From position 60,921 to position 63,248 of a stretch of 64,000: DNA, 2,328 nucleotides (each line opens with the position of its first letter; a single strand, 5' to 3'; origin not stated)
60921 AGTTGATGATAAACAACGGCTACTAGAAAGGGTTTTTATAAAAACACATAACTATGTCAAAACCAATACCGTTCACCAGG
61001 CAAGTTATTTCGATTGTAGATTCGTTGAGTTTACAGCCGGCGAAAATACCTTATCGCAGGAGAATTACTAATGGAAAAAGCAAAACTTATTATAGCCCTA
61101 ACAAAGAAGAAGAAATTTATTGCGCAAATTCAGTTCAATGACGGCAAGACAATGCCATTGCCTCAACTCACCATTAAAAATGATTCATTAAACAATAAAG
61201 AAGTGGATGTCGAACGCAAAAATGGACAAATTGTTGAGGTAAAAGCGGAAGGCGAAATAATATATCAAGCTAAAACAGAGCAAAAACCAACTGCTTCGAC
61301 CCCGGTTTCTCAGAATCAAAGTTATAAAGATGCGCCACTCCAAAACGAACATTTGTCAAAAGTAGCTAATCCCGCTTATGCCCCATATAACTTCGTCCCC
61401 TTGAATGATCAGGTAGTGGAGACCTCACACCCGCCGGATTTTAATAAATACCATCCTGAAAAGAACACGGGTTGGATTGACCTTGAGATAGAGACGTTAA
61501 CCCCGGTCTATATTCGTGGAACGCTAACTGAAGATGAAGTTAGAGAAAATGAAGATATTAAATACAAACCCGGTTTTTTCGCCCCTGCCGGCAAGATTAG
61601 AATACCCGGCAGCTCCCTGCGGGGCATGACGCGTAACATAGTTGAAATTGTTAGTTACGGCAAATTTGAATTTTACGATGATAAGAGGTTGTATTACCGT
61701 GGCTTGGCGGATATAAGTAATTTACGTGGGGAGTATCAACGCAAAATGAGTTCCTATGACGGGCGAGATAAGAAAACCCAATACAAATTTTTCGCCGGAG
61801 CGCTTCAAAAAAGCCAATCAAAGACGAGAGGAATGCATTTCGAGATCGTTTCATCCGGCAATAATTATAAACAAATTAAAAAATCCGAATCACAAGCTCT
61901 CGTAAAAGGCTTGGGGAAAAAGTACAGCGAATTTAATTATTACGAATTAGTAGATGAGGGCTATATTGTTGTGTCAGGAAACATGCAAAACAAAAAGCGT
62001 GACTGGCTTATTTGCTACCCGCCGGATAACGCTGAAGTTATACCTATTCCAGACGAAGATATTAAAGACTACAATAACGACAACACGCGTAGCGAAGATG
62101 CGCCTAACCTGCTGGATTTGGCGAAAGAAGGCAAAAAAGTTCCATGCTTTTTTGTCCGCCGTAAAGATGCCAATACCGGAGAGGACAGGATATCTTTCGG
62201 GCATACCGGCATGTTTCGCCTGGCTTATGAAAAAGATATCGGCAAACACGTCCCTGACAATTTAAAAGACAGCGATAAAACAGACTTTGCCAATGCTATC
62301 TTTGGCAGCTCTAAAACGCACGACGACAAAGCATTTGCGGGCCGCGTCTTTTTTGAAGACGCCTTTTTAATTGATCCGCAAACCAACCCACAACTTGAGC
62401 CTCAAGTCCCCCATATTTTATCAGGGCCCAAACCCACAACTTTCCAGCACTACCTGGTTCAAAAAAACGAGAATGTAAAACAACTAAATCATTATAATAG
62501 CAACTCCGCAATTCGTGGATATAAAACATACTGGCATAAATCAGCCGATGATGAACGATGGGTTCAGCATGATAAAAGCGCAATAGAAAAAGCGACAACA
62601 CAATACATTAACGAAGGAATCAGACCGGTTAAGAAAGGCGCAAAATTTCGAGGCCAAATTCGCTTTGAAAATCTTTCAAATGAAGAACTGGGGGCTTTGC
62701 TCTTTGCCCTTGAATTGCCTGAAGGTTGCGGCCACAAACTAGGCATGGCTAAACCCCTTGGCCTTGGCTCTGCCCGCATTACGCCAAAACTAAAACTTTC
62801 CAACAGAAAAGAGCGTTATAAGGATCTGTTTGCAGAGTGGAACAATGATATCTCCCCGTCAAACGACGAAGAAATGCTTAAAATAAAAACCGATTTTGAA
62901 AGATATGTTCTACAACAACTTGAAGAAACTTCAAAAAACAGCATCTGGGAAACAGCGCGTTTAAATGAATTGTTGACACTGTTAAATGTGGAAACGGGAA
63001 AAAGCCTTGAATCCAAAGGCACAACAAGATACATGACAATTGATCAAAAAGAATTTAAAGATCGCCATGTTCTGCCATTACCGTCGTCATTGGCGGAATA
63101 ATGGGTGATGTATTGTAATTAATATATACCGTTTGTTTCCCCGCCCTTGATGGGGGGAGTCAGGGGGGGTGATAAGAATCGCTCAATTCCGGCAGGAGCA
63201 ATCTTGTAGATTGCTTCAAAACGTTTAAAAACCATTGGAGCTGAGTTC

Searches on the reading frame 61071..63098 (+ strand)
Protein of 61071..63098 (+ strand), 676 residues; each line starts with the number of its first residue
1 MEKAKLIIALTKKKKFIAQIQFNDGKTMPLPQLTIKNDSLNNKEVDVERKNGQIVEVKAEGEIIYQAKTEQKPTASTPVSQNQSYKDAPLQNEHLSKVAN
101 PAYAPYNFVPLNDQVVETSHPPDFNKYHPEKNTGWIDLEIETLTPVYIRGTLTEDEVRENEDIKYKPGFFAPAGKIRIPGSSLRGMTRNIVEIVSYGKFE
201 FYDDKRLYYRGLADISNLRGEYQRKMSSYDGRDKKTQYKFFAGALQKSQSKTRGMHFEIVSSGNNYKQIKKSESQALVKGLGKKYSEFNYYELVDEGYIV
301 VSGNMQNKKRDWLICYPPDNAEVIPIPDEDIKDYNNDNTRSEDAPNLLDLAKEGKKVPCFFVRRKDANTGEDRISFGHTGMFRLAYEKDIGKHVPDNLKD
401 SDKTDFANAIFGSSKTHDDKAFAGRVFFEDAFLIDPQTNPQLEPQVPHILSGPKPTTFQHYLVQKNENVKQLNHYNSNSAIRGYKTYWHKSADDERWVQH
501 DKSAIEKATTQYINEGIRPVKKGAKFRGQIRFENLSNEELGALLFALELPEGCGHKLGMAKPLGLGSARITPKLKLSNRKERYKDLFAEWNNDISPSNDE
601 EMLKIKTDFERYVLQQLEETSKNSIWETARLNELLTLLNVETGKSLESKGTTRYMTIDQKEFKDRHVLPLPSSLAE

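Call 81: search_protein_families(library=pfam, proteins=[window:61071-63098:+], max_evalue=0.0001)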
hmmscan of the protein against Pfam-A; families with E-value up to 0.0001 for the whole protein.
window:61071-63098:+ (676 aa): 1 family
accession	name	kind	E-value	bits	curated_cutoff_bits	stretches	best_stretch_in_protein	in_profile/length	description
PF03787.20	RAMPs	-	4e-16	60.5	22.1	2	380-567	40-187/189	RAMP superfamily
